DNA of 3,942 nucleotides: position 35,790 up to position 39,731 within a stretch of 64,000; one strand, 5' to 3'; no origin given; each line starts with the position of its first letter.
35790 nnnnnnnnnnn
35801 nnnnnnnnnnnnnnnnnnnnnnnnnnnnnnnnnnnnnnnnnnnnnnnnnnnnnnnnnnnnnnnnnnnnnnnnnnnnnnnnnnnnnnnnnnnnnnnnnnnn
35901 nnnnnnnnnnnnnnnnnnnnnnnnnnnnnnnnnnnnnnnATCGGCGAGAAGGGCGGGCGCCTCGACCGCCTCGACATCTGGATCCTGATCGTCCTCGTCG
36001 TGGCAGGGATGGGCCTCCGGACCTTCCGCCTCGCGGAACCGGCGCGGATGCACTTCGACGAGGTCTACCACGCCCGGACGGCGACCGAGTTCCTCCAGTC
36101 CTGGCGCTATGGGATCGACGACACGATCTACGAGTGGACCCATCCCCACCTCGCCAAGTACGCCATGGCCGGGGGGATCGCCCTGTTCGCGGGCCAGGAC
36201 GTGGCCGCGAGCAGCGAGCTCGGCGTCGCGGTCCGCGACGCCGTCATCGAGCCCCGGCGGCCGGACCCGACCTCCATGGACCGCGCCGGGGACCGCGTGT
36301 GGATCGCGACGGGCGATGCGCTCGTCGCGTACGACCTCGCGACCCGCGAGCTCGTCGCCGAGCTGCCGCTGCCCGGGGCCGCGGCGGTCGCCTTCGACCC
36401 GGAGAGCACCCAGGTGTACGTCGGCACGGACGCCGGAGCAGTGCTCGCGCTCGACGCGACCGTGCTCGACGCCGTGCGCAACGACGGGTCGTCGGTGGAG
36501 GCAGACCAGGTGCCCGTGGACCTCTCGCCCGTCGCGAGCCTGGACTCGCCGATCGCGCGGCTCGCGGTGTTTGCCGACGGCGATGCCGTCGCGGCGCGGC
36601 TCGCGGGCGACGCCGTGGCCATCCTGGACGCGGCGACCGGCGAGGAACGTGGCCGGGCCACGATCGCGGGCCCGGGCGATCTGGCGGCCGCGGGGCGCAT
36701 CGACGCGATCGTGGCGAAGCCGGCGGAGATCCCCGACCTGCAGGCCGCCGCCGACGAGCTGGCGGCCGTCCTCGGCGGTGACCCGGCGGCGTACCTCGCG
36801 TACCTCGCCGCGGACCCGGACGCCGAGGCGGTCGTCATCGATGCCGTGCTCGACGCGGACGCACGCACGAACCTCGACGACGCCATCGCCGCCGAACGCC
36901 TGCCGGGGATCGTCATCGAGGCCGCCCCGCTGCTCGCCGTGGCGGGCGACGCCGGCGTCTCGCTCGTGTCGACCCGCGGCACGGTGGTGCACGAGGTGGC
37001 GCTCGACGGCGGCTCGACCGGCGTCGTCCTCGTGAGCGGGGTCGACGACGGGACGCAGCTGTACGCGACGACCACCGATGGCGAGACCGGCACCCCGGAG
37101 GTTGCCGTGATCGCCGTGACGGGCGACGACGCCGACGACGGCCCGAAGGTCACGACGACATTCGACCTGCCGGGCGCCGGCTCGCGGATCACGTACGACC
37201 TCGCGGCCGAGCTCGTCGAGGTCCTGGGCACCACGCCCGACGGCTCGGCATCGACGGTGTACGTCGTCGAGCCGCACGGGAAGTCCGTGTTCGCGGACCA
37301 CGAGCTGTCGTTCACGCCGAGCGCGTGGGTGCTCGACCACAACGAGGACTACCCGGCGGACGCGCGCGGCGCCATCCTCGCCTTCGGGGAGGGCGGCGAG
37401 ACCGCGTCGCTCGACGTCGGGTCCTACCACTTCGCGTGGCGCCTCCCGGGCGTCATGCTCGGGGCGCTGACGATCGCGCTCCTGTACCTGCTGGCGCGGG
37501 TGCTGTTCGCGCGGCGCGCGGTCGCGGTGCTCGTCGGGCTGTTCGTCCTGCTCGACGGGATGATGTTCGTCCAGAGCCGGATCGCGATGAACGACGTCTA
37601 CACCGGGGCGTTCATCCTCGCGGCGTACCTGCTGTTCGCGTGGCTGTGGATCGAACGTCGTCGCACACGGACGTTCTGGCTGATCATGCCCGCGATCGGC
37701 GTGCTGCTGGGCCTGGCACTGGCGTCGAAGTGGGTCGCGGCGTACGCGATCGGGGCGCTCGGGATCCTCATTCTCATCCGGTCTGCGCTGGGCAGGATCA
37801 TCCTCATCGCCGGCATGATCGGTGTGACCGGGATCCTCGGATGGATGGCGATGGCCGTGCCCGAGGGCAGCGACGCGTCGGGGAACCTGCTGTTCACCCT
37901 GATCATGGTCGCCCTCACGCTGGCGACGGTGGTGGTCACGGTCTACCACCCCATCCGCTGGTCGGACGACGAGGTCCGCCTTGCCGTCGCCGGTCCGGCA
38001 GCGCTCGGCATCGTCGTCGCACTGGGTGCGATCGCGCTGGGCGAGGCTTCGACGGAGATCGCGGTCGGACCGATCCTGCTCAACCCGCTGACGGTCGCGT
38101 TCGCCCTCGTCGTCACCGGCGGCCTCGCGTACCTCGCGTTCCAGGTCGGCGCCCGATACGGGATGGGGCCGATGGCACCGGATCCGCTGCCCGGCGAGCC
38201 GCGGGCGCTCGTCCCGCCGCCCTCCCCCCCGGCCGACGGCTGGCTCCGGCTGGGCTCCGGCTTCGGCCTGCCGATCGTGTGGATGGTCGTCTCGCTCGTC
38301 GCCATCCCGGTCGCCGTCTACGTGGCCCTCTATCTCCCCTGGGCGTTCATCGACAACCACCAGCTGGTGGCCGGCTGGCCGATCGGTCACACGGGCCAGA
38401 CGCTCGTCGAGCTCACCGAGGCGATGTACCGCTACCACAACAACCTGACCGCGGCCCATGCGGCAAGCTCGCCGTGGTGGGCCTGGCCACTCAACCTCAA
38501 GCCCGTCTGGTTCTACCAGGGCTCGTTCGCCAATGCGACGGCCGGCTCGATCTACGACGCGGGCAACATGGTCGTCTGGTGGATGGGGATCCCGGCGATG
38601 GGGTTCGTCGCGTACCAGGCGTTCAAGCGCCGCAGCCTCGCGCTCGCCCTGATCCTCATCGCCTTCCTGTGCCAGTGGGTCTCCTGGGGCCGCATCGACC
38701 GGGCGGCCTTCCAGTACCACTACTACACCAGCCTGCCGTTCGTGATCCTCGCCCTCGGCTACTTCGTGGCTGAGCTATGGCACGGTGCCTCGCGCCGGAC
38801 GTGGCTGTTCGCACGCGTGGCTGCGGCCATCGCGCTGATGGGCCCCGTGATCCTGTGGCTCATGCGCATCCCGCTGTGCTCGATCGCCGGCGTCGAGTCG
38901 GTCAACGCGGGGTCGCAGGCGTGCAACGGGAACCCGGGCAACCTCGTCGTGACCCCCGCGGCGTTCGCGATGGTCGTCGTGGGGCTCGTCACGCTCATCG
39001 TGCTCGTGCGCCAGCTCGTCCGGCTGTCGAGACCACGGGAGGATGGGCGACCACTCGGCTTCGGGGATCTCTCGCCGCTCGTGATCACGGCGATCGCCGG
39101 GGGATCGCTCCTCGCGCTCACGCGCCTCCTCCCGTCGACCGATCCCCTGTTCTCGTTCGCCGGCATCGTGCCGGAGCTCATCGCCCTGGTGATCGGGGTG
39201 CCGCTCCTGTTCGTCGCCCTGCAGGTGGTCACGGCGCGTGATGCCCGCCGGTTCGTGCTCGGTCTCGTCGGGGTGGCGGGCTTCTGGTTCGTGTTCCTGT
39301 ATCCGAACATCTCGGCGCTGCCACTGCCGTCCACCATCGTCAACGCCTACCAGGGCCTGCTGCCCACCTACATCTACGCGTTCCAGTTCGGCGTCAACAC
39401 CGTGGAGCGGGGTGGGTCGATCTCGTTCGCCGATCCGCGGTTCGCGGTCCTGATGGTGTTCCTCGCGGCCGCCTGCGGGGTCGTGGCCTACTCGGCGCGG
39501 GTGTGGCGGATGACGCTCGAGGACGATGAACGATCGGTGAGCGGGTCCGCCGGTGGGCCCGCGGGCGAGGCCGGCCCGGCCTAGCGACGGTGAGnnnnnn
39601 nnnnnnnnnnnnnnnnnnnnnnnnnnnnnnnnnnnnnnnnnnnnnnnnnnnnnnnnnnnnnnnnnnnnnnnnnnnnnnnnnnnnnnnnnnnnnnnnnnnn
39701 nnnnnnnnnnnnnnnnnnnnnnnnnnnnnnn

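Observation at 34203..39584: Single ~1790-aa polypeptide fusing two different GT-C glycosyltransferase domains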

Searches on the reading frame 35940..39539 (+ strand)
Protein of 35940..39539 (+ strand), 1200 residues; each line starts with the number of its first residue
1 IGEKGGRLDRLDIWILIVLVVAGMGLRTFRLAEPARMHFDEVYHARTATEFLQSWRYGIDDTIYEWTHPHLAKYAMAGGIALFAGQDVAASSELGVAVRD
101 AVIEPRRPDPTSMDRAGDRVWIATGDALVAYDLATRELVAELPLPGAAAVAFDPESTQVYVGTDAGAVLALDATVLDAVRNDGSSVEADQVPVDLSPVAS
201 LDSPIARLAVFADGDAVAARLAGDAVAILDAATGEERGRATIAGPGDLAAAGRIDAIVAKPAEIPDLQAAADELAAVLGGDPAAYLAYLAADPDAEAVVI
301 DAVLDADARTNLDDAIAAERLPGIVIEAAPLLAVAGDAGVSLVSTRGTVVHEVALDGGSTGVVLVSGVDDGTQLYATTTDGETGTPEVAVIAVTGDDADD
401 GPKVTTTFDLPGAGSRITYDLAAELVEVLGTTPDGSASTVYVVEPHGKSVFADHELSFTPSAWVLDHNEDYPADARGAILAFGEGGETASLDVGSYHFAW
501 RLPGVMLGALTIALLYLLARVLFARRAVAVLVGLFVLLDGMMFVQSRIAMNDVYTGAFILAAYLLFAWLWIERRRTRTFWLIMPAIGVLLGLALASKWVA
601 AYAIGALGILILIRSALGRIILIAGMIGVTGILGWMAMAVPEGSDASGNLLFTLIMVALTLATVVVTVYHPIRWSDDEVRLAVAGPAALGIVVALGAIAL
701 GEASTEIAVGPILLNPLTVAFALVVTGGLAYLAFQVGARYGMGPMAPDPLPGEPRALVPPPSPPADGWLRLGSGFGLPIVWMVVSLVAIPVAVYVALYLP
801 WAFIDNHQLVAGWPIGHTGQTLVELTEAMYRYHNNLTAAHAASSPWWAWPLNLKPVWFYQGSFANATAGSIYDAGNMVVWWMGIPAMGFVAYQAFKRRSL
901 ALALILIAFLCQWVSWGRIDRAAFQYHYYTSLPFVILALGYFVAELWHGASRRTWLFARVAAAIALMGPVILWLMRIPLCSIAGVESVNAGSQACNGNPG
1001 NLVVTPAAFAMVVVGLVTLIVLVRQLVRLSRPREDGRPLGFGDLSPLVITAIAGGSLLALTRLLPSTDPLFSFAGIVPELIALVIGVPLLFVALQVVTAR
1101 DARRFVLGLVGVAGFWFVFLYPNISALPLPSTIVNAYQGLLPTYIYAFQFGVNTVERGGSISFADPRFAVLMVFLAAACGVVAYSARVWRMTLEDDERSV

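Call 39: predict_structure(alignment_id=A2)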
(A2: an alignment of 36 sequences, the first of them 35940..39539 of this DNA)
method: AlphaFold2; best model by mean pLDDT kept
length: 1200 residues; sequences in the alignment: 36
mean_pLDDT: 81.7   pTM: 0.79
mean pLDDT of the five models: 81.7, 80.1, 78.6, 77.9, 77.0
residues with pLDDT >= 90: 403; 70-90: 577; 50-70: 162; < 50: 58
segments of 3 or more residues with pLDDT < 50: 1-3, 854-874, 920-923, 1123-1133, 1138-1149
pLDDT, mean of each block of 10 residues (from residue 1): 64 93 80 56 78 86 56 83 85 91 84 76 95 86 94 92 95 85 65 84 94 92 94 90 93 89 90 89 87 77 83 91 90 95 90 92 85 94 93 86 92 93 88 92 89 92 84 68 94 83 88 94 92 89 70 88 91 74 94 85 90 88 93 83 69 90 92 87 88 89 78 84 91 89 82 75 68 74 92 87 80 86 80 59 58 47 42 60 89 88 93 71 60 92 91 89 82 76 66 60 74 85 83 74 83 86 77 70 80 87 89 77 46 48 44 55 83 95 91 61
secondary structure, 60 per line:
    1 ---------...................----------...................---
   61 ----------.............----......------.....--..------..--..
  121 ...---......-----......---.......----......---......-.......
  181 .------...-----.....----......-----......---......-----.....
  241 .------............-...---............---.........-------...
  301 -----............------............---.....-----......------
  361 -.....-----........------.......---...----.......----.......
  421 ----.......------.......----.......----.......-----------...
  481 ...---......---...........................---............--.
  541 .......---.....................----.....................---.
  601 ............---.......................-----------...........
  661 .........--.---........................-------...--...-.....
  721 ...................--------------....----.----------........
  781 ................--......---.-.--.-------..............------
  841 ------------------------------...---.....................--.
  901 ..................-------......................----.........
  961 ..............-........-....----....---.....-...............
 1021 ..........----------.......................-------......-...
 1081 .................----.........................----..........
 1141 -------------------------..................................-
elements in order (helices of 4 or more, strands of 3 or more residues): H10-28 H39-57 H71-83 E88-93 E100-104 E119-123 E127-132 E138-143 E147-153 E158-163 E167-172 H174-181 E196-200 E205-210 E216-221 E225-230 E236-241 E248-259 H267-278 H282-290 E298-300 H306-317 E324-335 E339-343 E349-354 E362-366 E372-379 E386-392 E403-409 E414-420 E425-431 E438-444 E449-455 E460-466 E478-483 E487-492 H496-522 H526-537 H540-547 H551-571 H576-596 H600-612 H616-638 H650-669 H676-699 E707-709 E712-714 H716-739 H754-757 H773-796 H799-804 H822-834 H877-897 H900-918 H926-947 H952-974 H976-983 H985-988 H993-996 E1000-1004 H1006-1030 H1041-1063 E1071-1076 H1078-1097 H1102-1126 H1131-1140 H1166-1199

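Call 42: fold_search(model_id=the predicted structure, library=pdb)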
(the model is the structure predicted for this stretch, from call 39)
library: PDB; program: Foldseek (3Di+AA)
matches with E <= 10: 1545; with E <= 0.001: 934
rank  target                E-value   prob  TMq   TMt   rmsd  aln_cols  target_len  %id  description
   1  7ld3_B                4.9e-08  1.00  0.20  0.64   5.8       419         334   11  Cryo-EM structure of the human adenosine A1 receptor-Gi2-protein complex bound to its endogenous agonist and an allost (released 2021-09-08)
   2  6eg8_B                5.4e-08  1.00  0.19  0.59   7.7       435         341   11  Structure of the GDP-bound Gs heterotrimer (released 2019-06-05)
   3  6n9g_D                6.8e-08  1.00  0.20  0.62   7.0       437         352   10  Crystal Structure of RGS7-Gbeta5 dimer (released 2019-01-09)
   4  9a2d_C                7.1e-08  1.00  0.11  0.11  60.6      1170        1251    9  Modeling of the ciliary Intraflagellar transport-A complex (released 2024-05-10)
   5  8wc8_B                1.1e-07  1.00  0.20  0.66   7.9       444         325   10  Cryo-EM structure of the ZH8651-bound hTAAR1-Gs complex (released 2023-12-27)
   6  7w40_C                1.1e-07  1.00  0.20  0.64   7.5       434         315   10  Cryo-EM Structure of Human Gastrin Releasing Peptide Receptor in complex with the agonist Bombesin (6-14) [D-Phe6, bet (released 2023-02-22)
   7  5kdo_B                1.3e-07  1.00  0.20  0.62   7.1       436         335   10  Heterotrimeric complex of the 4 alanine insertion variant of the Gi alpha1 subunit and the Gbeta1-Ggamma1 (released 2016-08-03)
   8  8bbg_A                1.3e-07  1.00  0.11  0.10  59.4      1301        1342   11  Structure of the IFT-A complex; anterograde IFT-A train model (released 2022-12-21)
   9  7t6u_B                1.4e-07  1.00  0.20  0.63   5.9       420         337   11  Structure of the human FPR2-Gi complex with CGEN-855A (released 2022-03-30)
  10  5tdh_B                1.5e-07  1.00  0.20  0.61   8.2       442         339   11  The crystal structure of the dominant negative mutant G protein alpha(i)-1-beta-1-gamma-2 G203A/A326S (released 2016-11-09)
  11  8qeg_B                1.9e-07  1.00  0.19  0.61   8.2       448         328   11  Crystal structure of the G11 protein heterotrimer bound to YM-254890 inhibitor (released 2025-03-19)
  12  8ge4_B                2.0e-07  1.00  0.19  0.61   7.4       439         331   11  CryoEM structure of beta-2-adrenergic receptor in complex with nucleotide-free Gs heterotrimer (#5 of 20) (released 2024-03-06)
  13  9j87_C                2.1e-07  1.00  0.19  0.63   7.4       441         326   11  Structure of Receptor (released 2026-02-25)
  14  7e33_B                2.4e-07  1.00  0.20  0.65   5.9       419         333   10  Serotonin 1E (5-HT1E) receptor-Gi protein complex (released 2021-04-14)
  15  1got_B                2.5e-07  1.00  0.20  0.64   5.7       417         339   11  HETEROTRIMERIC COMPLEX OF A GT-ALPHA/GI-ALPHA CHIMERA AND THE GT-BETA-GAMMA SUBUNITS (released 1997-03-12)
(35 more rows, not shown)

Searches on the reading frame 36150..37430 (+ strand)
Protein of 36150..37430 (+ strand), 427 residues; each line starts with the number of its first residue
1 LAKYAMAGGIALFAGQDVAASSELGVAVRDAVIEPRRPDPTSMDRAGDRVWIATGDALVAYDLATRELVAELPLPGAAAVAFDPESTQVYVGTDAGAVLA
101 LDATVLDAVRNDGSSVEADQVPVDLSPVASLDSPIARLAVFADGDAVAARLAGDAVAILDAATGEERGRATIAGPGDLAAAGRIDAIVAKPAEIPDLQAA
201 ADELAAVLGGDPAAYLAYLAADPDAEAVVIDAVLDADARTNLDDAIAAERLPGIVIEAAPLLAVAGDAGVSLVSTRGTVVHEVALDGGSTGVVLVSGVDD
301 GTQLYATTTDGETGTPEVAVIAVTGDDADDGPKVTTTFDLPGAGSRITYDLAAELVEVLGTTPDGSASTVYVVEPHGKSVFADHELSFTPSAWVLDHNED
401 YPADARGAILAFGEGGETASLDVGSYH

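Call 12: search_protein_families(library=pfam, proteins=[window:36150-37430:+], max_evalue=10)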
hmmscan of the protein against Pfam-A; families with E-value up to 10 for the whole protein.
window:36150-37430:+ (427 aa): 4 families
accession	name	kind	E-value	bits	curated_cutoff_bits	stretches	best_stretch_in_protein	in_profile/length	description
PF13360.13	PQQ_2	-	8.5e-06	26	27.6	1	46-191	32-165/233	Outer membrane protein assembly factor BamB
PF23414.1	Beta-prop_EML_2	-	0.0038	17.1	90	1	56-111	20-76/266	Echinoderm microtubule-associated protein second beta-propeller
PF19836.4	DUF6315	-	0.12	12.5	29.7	1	215-292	50-129/174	Family of unknown function (DUF6315)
PF02285.20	COX8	-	0.21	12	24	1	388-401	27-40/43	Cytochrome oxidase c subunit VIII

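Call 75: search_protein_families(library=ncbifam, proteins=[window:36180-37430:+], max_evalue=1)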
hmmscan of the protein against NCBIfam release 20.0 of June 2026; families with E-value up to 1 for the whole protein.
window:36180-37430:+ (417 aa): 1 family
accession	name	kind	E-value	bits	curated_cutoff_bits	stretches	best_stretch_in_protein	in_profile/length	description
NF052280.1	7_blade_YncE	equivalog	0.14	10.9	400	1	32-95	222-288/338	7-bladed beta-propeller protein YncE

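Call 76: find_homologous_proteins(query=window:36201-37415:+, max_evalue=0.001)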
Query window:36201-37415:+ (405 aa): 9 proteins with E <= 0.001 among 8000 candidates.
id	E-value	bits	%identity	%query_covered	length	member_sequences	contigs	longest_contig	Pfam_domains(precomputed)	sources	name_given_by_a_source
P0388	1.1e-95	339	55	88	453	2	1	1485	-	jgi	jgi:hypothetical protein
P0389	3.7e-92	328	54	85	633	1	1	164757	PF02366.25,PF13231.13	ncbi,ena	-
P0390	5.3e-91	324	52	84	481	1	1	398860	-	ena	-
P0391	7.1e-68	248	47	73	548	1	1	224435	PF02366.25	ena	-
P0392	3.2e-50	190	60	42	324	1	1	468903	PF02366.25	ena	-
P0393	9.2e-48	182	44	60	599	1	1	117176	-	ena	-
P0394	2.4e-46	177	48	52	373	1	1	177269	PF02366.25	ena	-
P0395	7.1e-46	175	55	33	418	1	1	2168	-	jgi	jgi:hypothetical protein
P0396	2.2e-16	78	43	22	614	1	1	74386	-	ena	-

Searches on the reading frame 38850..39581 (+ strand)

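Call 12: search_protein_families(library=pfam, proteins=[window:38850-39581:+], max_evalue=10)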
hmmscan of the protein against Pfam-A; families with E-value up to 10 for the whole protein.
window:38850-39581:+ (244 aa): 1 family
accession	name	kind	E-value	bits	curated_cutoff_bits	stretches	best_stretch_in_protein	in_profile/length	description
PF19626.4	DUF6131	-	0.017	15.8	25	1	86-125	7-41/59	Family of unknown function (DUF6131)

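Call 75: search_protein_families(library=ncbifam, proteins=[window:38883-39581:+], max_evalue=1)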
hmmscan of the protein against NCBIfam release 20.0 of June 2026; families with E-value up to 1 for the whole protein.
window:38883-39581:+ (233 aa): 1 family
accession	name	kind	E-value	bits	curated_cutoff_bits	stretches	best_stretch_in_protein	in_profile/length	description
NF002596.0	PRK02251.2-2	equivalog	0.042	13.8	114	1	125-150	20-45/69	cell division protein CrgA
